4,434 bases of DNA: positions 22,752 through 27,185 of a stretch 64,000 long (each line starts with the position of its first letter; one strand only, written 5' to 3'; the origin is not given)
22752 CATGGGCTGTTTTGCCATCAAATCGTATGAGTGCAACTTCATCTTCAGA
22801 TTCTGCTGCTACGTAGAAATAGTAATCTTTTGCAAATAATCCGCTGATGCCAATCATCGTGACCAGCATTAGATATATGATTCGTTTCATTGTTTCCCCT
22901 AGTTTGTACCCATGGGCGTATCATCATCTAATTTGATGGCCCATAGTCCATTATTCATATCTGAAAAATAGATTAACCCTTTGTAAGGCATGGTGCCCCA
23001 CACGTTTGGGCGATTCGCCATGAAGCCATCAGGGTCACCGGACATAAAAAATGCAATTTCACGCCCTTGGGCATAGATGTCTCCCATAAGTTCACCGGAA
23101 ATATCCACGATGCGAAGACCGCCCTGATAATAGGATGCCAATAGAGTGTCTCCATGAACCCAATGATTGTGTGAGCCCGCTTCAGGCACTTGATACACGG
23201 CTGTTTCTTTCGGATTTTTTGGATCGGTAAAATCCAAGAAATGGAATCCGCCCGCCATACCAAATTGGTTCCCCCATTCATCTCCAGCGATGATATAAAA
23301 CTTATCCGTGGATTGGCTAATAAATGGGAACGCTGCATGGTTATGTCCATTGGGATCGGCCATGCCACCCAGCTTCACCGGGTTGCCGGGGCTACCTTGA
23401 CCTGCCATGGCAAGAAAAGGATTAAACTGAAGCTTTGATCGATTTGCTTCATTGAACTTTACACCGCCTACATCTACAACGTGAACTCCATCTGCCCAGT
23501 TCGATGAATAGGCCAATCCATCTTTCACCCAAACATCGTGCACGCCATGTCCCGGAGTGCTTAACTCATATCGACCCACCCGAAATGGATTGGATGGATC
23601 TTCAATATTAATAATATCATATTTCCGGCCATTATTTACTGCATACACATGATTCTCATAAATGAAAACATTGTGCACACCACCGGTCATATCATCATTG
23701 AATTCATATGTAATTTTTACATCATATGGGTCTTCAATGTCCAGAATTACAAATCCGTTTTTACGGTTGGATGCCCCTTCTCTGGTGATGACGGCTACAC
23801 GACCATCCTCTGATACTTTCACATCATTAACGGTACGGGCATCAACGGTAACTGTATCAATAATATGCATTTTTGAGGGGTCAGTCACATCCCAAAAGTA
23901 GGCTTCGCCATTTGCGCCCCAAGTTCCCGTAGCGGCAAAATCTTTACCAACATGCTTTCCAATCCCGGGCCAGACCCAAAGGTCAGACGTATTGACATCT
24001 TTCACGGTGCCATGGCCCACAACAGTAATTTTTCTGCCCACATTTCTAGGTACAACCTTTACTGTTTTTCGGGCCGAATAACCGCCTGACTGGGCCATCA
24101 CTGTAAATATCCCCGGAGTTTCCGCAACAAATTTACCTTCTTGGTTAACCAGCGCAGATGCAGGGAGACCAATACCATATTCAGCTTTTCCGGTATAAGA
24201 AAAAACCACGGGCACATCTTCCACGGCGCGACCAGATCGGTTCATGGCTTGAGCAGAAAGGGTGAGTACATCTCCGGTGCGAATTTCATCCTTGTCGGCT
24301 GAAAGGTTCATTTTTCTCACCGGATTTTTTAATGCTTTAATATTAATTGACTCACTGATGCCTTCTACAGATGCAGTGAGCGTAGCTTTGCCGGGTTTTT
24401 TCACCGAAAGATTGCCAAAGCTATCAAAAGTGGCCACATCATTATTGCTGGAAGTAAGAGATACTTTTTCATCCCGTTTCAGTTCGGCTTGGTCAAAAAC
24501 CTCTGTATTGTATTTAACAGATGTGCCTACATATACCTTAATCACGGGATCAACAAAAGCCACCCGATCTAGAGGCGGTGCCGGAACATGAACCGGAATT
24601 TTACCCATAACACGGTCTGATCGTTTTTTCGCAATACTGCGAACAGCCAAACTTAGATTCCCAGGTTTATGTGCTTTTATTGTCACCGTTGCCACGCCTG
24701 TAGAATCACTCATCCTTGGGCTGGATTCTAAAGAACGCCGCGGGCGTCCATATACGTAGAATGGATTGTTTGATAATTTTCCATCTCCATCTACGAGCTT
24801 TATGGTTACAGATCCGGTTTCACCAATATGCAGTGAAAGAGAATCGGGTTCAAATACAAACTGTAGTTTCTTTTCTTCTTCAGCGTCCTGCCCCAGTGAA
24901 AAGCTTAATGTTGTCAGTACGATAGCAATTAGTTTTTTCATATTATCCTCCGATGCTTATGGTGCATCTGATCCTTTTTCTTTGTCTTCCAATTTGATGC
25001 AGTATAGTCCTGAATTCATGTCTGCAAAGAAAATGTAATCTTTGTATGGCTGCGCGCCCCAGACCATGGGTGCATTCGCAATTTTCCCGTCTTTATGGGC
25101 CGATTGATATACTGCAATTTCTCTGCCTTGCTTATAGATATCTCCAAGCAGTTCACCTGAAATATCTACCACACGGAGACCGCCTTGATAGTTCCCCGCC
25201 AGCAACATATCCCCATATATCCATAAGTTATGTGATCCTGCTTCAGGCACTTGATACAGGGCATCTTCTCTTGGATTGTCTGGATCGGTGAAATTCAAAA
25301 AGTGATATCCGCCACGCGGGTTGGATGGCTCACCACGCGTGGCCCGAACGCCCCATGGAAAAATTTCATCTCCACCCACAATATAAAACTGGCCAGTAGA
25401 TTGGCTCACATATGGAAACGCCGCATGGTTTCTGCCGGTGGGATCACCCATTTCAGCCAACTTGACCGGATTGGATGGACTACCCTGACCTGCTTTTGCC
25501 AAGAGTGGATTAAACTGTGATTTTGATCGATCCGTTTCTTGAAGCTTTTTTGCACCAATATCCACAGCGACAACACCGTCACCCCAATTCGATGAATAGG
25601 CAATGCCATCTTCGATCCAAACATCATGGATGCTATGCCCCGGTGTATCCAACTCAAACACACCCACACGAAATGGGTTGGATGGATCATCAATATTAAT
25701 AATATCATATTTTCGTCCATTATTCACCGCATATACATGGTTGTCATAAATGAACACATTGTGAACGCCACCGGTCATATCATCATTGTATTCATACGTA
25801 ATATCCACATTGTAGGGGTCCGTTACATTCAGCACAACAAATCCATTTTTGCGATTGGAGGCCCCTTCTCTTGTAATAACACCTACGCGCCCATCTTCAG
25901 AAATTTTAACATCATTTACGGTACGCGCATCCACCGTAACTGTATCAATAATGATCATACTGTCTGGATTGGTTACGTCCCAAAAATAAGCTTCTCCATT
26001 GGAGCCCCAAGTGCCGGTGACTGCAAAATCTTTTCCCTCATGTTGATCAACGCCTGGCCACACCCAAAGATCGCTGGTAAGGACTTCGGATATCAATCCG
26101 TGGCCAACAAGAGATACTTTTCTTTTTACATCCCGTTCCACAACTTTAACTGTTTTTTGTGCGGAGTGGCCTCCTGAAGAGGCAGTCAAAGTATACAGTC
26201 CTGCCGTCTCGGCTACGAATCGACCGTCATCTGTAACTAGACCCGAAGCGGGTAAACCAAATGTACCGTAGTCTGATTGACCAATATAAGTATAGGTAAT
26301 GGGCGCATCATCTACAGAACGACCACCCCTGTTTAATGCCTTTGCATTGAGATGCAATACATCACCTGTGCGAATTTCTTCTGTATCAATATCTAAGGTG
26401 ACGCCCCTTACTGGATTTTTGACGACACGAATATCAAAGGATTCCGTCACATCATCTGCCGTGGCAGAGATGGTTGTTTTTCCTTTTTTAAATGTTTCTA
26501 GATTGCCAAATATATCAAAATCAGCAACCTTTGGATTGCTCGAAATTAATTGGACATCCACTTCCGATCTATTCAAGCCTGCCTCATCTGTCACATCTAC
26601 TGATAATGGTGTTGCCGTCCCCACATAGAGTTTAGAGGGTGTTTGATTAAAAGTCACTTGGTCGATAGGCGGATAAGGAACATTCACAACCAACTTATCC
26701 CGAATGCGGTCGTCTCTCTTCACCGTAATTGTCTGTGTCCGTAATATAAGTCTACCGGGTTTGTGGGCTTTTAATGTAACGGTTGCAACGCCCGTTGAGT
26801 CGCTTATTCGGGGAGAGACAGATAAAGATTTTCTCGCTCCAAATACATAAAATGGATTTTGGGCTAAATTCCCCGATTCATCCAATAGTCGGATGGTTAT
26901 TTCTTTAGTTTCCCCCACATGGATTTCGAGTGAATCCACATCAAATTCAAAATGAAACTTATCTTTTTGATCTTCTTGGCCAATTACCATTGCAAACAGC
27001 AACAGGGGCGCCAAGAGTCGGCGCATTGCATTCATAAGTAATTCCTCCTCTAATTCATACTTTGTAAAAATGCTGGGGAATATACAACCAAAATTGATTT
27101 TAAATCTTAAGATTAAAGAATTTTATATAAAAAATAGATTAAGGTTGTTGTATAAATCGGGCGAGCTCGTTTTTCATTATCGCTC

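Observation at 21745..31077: Five-gene secreted cytochrome c / beta-propeller cluster: candidate uncharacterised extracytoplasmic redox module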

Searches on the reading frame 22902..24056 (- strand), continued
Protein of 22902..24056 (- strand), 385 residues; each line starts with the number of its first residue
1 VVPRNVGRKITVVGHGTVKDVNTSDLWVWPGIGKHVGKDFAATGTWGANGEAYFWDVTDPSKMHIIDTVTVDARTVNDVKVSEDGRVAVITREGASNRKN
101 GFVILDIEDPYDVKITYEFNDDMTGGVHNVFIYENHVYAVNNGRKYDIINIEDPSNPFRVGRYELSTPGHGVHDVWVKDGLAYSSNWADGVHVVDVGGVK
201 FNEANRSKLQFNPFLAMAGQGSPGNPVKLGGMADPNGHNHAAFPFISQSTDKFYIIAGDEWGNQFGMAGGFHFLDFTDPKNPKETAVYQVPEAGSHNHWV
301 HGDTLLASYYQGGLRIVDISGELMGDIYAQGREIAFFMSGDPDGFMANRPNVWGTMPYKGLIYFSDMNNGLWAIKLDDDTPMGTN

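Call 69: search_protein_families(library=pfam, proteins=[L026:5972-8866:-, L026:12261-12989:-, L026:13101-13949:+], max_evalue=0.01)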
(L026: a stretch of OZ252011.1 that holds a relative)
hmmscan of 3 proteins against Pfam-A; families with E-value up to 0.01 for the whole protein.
L026:5972-8866:- (964 aa): 3 families
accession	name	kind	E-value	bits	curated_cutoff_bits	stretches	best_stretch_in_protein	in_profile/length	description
PF02347.22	GDC-P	-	1.1e-196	654.3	26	2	13-439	2-429/429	Glycine cleavage system P-protein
PF21478.3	GcvP2_C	-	1.1e-61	206.6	27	1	779-900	1-122/122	Glycine dehydrogenase, C-terminal domain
PF01212.27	Beta_elim_lyase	-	0.0006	19.7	27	1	545-714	31-206/288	Beta-eliminating lyase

L026:12261-12989:- (242 aa): 0 families

L026:13101-13949:+ (282 aa): 1 family
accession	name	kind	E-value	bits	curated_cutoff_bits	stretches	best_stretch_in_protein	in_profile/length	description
PF02535.28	Zip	-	2.6e-20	73.4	35.1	2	129-277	177-322/323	ZIP Zinc transporter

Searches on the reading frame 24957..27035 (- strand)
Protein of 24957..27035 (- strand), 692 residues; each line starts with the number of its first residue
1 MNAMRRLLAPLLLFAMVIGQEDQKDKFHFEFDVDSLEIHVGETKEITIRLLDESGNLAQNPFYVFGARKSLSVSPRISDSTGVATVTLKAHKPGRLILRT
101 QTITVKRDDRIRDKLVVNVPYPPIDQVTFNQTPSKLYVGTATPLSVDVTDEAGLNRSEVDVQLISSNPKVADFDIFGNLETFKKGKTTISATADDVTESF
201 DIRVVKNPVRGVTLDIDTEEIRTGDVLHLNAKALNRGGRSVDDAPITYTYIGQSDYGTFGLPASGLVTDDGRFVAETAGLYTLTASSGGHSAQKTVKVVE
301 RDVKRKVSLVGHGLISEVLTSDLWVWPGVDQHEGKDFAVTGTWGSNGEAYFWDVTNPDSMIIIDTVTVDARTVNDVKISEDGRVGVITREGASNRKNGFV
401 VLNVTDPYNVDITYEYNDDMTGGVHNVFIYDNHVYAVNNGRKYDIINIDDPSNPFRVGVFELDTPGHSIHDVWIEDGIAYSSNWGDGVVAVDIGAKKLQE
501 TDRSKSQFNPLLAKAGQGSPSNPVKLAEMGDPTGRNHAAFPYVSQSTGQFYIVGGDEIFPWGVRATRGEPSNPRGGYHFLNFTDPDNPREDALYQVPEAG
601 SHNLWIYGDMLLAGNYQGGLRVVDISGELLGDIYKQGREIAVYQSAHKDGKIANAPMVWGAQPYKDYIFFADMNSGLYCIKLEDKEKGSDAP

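Call 4: search_protein_families(library=pfam, proteins=[window:24957-27035:-], max_evalue=0.01)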
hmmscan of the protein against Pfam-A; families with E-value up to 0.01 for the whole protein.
window:24957-27035:- (692 aa): 3 families
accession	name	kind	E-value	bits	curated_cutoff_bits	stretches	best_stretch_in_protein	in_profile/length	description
PF02368.24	Big_2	-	0.00013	22.3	22.8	1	125-199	3-74/79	Bacterial Ig-like domain (group 2)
PF19076.6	CshA_repeat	-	0.00018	22.6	27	0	125-154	66-93/103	Surface adhesin CshA repetitive domain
PF02369.22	Big_1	-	0.00062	20.3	34.9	0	43-97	18-75/93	Bacterial Ig-like domain (group 1)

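Call 5: search_protein_families(library=ncbifam, proteins=[window:24957-27035:-], max_evalue=0.01)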
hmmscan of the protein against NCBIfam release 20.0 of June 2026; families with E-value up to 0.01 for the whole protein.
window:24957-27035:- (692 aa): 2 families
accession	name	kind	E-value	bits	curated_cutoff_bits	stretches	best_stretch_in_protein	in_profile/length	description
TIGR04312.1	choice_anch_B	subfamily_domain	1.6e-15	57.3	100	2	580-681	264-363/364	choice-of-anchor B family protein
TIGR04225.1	CshA_fibril_rpt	repeat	0.0015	19.3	60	0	126-154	68-94/104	fibrillar adhesin CshA-type repeat protein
